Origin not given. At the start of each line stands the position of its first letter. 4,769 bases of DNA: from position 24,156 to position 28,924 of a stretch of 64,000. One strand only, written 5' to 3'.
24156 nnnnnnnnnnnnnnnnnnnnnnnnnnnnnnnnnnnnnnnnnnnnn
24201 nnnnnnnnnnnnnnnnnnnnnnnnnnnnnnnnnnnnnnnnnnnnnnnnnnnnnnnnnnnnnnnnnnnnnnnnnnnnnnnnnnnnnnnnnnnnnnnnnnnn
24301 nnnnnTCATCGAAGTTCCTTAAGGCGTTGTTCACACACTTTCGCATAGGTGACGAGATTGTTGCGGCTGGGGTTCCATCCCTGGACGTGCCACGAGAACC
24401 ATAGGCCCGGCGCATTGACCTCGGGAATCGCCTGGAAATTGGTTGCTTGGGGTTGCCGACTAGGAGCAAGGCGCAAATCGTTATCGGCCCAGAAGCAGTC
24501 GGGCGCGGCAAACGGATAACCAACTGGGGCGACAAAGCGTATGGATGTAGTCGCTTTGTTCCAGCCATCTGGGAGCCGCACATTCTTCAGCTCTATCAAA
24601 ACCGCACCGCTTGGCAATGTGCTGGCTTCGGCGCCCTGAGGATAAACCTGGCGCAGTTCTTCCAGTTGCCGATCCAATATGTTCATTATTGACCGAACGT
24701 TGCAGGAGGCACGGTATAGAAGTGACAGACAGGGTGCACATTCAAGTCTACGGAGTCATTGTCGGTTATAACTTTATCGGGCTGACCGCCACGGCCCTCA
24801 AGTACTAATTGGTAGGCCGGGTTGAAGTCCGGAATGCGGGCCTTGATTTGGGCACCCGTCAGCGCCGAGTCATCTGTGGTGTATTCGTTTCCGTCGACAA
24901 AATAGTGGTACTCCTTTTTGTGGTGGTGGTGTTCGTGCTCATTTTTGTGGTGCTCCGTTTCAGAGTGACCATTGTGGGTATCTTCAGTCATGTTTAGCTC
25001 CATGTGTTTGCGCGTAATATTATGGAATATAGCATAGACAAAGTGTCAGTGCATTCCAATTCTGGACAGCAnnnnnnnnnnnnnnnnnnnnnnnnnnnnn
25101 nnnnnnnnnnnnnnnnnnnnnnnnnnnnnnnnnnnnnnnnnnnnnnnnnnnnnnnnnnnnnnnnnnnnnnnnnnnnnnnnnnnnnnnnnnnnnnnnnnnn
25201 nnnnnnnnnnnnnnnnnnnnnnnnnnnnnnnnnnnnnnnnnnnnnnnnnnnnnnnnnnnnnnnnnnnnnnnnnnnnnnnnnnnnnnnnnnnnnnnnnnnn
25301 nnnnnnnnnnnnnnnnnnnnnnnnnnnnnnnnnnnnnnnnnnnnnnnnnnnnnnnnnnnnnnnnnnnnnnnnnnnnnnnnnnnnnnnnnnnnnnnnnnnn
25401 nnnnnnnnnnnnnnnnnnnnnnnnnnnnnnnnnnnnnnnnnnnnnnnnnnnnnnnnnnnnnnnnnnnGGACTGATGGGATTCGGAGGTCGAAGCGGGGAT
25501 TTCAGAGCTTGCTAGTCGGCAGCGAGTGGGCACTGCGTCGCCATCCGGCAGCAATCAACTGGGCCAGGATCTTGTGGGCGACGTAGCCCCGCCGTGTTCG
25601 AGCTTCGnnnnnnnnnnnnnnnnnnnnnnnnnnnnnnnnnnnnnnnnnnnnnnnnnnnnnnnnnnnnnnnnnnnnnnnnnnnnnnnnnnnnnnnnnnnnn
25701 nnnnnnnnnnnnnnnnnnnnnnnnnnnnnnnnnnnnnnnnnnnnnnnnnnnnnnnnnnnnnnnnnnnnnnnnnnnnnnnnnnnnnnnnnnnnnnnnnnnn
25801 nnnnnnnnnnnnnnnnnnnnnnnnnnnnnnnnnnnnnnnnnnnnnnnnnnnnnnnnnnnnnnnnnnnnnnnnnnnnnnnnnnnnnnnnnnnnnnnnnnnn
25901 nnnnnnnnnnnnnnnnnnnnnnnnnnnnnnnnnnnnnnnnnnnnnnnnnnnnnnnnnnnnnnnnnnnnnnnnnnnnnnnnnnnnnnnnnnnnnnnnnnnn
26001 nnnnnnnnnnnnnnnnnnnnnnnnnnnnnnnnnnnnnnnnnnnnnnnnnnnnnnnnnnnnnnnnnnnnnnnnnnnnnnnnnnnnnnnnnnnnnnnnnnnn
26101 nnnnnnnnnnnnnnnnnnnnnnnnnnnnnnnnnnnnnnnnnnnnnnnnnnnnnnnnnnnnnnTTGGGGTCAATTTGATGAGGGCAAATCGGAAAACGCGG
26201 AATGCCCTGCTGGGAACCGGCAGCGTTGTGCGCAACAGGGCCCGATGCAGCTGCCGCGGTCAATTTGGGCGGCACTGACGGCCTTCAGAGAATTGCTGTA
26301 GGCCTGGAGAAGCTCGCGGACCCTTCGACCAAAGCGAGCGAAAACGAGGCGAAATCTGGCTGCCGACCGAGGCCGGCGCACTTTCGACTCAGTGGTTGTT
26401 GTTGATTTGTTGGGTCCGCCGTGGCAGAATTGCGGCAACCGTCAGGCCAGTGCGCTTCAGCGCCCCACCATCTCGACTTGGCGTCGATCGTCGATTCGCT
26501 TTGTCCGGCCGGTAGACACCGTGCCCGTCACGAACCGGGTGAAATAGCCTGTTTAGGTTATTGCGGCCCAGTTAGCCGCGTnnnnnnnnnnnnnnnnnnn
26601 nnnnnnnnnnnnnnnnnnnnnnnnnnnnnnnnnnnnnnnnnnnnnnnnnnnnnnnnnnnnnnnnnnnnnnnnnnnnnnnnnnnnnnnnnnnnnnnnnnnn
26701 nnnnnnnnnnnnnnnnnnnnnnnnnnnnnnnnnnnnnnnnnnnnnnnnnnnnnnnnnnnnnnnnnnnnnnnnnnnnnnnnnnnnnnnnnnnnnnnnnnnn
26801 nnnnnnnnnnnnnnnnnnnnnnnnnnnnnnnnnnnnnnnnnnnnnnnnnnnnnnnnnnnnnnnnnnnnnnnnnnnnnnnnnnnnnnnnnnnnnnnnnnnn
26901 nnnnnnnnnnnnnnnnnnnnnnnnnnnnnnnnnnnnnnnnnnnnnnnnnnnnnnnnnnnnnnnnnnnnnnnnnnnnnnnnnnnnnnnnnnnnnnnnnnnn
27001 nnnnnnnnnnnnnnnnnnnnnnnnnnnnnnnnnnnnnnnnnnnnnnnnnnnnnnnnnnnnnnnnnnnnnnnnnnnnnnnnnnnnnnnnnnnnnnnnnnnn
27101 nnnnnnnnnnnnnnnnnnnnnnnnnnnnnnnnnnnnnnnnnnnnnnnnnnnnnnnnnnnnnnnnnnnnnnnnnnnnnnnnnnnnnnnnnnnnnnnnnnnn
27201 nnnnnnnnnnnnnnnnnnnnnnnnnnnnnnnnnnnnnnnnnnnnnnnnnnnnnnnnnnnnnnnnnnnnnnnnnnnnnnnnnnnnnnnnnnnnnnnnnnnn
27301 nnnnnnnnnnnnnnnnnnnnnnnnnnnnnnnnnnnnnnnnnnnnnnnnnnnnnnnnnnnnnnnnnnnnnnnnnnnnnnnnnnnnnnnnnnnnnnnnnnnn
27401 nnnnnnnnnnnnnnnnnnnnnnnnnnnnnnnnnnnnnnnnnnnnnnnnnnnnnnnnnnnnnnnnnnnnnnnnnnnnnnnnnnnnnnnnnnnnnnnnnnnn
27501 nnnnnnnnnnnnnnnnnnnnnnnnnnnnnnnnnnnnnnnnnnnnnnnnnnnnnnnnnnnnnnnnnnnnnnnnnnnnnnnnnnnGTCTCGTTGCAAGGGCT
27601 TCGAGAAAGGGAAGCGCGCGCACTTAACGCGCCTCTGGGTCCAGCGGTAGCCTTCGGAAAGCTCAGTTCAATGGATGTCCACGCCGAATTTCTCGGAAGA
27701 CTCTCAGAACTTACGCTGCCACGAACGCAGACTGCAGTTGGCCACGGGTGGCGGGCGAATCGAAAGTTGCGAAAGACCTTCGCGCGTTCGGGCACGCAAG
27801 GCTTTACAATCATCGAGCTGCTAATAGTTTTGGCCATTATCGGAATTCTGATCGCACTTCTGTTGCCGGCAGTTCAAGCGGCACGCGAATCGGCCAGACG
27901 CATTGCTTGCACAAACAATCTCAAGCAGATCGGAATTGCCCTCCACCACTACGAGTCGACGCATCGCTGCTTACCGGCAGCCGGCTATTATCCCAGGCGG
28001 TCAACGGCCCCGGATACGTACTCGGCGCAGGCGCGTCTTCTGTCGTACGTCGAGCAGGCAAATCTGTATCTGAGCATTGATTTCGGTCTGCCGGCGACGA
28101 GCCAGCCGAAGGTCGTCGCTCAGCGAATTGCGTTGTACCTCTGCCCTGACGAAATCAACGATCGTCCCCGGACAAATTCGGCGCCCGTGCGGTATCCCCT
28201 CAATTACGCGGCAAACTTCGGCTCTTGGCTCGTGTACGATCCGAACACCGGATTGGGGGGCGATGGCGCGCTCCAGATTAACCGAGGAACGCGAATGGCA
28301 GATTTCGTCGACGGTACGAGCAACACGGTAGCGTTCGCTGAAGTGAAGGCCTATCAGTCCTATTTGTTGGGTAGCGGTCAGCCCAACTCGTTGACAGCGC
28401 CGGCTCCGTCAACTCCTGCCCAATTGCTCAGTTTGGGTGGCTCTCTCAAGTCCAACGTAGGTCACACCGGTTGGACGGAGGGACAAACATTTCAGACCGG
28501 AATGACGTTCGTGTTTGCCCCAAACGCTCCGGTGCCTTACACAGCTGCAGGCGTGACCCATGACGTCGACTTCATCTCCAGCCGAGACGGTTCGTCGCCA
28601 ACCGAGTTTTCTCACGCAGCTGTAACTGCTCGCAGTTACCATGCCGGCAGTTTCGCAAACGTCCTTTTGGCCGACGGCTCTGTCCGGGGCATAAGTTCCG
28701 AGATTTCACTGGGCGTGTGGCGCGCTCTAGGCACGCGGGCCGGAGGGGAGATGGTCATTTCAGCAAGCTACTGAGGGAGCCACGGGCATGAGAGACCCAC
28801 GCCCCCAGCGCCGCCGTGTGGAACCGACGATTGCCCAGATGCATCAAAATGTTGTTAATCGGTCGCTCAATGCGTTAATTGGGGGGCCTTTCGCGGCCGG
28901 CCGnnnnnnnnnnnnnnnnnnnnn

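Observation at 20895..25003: Five-gene ubiquitin-like conjugation operon (Ubl, E2, JAB-E1 fusion) extended by a kinase-fold gene and a Cys/His gene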

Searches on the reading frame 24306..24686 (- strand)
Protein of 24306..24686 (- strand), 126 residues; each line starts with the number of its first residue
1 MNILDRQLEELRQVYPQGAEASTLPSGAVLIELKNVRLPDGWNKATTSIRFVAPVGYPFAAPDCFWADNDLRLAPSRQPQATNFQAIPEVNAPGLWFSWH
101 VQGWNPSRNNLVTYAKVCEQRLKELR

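Call 3: search_protein_families(library=pfam, proteins=[window:24306-24686:-], max_evalue=0.1)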
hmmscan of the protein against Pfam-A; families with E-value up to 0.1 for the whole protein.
window:24306-24686:- (126 aa): 1 family
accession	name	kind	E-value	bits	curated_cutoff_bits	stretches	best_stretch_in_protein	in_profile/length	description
PF14462.11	Prok-E2_E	-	1.4e-07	31.7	25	1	27-123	23-121/123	Prokaryotic E2 family E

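Call 4: search_protein_families(library=padloc, proteins=[window:24306-24686:-], max_evalue=0.1)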
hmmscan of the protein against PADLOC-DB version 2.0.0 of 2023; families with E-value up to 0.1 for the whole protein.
window:24306-24686:- (126 aa): 0 families

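Call 5: search_protein_families(library=ncbifam, proteins=[window:24306-24686:-], max_evalue=0.1)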
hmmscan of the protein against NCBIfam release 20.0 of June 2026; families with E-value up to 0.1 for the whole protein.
window:24306-24686:- (126 aa): 0 families

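Call 16: search_solved_structures(query=window:24306-24686:-, max_evalue=1, show_alignments=3)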
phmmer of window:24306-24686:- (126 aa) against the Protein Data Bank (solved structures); distinct sequences matched with E-value up to 1: 2.
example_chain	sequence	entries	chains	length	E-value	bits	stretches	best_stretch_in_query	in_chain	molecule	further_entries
9eae_C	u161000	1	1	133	0.08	16.2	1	31-117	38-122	Citrobacter BubB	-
9eav_D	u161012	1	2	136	0.084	16.1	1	31-117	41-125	Citrobacter BubB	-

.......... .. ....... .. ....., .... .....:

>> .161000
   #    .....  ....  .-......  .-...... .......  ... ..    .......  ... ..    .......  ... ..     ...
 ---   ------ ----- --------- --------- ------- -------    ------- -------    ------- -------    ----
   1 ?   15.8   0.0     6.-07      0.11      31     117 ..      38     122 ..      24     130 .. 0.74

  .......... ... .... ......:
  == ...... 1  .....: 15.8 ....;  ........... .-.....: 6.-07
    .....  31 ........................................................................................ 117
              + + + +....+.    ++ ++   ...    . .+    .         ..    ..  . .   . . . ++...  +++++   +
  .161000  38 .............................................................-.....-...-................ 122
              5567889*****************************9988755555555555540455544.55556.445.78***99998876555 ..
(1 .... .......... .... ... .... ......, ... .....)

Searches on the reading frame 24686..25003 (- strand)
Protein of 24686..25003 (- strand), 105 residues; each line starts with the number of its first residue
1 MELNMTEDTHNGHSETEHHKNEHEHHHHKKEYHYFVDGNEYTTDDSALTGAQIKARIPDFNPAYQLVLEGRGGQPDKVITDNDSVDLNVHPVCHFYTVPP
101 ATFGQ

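Call 3: search_protein_families(library=pfam, proteins=[window:24686-25003:-], max_evalue=0.1)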
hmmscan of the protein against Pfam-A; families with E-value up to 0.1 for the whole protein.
window:24686-25003:- (105 aa): 4 families
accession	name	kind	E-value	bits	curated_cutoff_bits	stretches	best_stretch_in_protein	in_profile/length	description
PF14452.12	Multi_ubiq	-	2.6e-06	28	24.5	1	35-97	4-66/69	Multiubiquitin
PF10986.14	ZrgA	-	0.027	14.9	27.4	1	5-43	74-101/161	ZrgA family zinc uptake protein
PF12158.14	DUF3592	-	0.049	14.7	25.3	1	18-47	15-42/84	Domain of unknown function (DUF3592)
PF16305.10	DUF4947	-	0.086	13.3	25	0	22-85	27-88/169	Domain of unknown function (DUF4947)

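Call 4: search_protein_families(library=padloc, proteins=[window:24686-25003:-], max_evalue=0.1)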
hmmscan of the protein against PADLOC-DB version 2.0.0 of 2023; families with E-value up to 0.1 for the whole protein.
window:24686-25003:- (105 aa): 0 families

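Call 5: search_protein_families(library=ncbifam, proteins=[window:24686-25003:-], max_evalue=0.1)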
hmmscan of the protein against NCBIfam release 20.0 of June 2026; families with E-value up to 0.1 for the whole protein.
window:24686-25003:- (105 aa): 0 families

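Call 98: search_solved_structures(query=window:24686-25003:-, max_evalue=1, show_alignments=2)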
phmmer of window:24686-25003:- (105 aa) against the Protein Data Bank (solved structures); distinct sequences matched with E-value up to 1: 6.
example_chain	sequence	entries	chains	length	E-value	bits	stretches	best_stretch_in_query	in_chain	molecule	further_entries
9cd2_A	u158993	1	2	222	0.05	17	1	30-97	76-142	ZDHYS365 multi-ubiquitin domain protein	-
9rez_A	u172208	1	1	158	0.15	15.5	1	22-81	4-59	Copper chaperone PCu(A)C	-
9ycf_G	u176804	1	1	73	0.18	15.2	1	22-64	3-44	cb13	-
9rf0_A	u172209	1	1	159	0.28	14.6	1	22-82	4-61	Copper chaperone PCu(A)C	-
6cbo_A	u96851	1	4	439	0.79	13.1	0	22-47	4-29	C-6' aminotransferase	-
1f2v_A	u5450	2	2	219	0.85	13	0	23-47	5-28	PRECORRIN-8X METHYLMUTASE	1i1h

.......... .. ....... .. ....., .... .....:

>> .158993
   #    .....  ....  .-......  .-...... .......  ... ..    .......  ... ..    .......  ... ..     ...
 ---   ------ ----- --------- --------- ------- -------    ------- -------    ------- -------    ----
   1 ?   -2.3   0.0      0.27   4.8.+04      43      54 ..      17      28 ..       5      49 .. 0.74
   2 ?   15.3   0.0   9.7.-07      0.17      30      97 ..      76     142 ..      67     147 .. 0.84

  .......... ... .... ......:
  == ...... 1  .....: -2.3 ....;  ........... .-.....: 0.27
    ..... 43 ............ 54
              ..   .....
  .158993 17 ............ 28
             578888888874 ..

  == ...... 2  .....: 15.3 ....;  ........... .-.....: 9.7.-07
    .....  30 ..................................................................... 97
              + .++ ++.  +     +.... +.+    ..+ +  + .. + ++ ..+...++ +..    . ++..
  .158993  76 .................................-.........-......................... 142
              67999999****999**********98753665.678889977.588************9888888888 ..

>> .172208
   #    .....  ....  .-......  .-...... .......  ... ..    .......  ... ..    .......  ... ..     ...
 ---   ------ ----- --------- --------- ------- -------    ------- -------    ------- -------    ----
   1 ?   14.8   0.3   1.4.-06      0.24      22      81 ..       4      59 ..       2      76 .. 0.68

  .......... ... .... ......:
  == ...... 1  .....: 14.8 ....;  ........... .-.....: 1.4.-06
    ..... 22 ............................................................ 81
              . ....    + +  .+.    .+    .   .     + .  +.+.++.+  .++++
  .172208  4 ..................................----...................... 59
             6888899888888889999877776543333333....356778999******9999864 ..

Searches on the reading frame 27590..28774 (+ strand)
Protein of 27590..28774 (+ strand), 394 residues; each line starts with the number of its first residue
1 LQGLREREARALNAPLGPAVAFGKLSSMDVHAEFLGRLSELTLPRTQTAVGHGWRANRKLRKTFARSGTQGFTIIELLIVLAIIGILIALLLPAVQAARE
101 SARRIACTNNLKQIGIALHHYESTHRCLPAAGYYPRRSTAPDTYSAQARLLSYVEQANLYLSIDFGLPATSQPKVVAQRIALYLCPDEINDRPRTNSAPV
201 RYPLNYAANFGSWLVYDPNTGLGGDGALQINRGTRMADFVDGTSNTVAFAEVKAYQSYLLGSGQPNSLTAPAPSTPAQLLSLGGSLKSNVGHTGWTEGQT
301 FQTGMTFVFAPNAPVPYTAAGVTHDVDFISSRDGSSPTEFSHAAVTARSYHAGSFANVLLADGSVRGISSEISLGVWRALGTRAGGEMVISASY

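Call 72: search_protein_families(library=pfam, proteins=[window:27590-28774:+], max_evalue=0.01)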
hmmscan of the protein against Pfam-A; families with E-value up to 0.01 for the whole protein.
window:27590-28774:+ (394 aa): 2 families
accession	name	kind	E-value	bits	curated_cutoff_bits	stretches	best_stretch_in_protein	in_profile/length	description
PF07596.16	SBP_bac_10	-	5.5e-42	145.1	23.3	1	96-372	1-265/268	Protein of unknown function (DUF1559)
PF07963.17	N_methyl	-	1.9e-06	27.6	21.2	1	68-92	3-27/27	Prokaryotic N-terminal methylation motif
